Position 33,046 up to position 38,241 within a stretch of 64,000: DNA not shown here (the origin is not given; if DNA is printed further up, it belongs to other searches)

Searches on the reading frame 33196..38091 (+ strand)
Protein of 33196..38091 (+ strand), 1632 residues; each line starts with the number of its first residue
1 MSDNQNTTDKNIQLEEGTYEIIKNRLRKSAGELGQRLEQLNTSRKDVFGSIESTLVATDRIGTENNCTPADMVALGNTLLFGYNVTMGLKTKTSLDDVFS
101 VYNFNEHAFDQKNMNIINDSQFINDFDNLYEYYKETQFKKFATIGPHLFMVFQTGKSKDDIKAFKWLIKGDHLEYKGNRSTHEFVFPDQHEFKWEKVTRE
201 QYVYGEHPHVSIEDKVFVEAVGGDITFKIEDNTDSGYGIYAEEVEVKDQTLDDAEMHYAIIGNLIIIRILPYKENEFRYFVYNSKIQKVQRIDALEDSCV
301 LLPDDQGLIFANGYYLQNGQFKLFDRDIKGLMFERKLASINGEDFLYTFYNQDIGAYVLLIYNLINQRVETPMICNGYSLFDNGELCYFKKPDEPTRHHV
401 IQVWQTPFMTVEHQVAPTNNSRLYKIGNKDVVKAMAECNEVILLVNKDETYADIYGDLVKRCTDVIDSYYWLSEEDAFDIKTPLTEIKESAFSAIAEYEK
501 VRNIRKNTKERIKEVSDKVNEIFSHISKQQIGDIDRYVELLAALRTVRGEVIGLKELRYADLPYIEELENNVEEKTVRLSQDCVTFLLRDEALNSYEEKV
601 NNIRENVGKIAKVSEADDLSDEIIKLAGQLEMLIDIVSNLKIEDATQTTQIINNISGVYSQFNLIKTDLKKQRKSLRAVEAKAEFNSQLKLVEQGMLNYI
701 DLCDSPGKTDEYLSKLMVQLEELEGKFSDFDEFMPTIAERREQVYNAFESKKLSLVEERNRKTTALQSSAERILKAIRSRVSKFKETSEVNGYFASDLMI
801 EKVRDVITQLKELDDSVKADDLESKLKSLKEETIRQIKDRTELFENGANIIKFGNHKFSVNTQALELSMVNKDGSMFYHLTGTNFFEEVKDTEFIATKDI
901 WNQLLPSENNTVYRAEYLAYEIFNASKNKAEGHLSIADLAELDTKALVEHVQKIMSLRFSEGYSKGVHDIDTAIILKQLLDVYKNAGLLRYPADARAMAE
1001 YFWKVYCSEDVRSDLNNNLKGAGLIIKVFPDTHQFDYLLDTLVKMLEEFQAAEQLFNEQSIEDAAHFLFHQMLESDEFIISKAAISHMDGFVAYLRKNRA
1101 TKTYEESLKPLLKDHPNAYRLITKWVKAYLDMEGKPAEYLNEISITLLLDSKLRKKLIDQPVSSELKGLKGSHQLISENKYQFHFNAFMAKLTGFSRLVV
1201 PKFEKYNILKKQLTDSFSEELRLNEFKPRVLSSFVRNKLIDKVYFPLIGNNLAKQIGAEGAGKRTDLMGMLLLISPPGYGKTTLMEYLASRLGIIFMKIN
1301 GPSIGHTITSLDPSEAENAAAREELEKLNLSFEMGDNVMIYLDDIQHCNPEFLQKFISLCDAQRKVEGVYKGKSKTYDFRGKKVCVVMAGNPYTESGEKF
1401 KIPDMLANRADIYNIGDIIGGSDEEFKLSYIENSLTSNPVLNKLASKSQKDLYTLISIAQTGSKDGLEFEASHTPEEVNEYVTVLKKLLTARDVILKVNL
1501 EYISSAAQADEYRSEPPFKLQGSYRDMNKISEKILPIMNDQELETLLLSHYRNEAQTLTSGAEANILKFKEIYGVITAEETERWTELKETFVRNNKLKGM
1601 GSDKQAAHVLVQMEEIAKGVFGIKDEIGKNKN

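Call 43: search_protein_families(library=pfam, proteins=[window:33196-38091:+], max_evalue=0.01)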
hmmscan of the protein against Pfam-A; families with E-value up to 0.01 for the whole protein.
window:33196-38091:+ (1632 aa): 6 families
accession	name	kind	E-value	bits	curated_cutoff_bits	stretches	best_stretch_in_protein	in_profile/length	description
PF12458.13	DUF3686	-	2.8e-186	619.9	25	1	32-470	1-448/448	ATPase involved in DNA repair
PF25472.1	DUF7902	-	6.7e-25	87.6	26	1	591-675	1-85/85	Domain of unknown function (DUF7902)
PF00004.35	AAA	-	1.2e-06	29.4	21.2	1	1271-1391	1-109/131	ATPase family associated with various cellular activities (AAA)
PF07728.20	AAA_5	-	3.3e-06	27.6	22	1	1271-1396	2-127/139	AAA domain (dynein-related subfamily)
PF13401.12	AAA_22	-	0.00011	23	27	1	1269-1364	6-111/130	AAA domain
PF05496.18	RuvB_N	-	0.00024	21.3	27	1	1256-1306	21-71/159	Holliday junction DNA helicase RuvB P-loop domain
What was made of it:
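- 33196..38094 (+): 1632-aa AAA+ ATPase (DUF3686 + DUF7902 + AAA). Pfam DUF3686 2.8e-186: call 43.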

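Call 67: search_protein_families(library=padloc, proteins=[window:33196-38091:+], max_evalue=0.001)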
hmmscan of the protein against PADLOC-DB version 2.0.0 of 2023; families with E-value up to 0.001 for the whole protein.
window:33196-38091:+ (1632 aa): 0 families
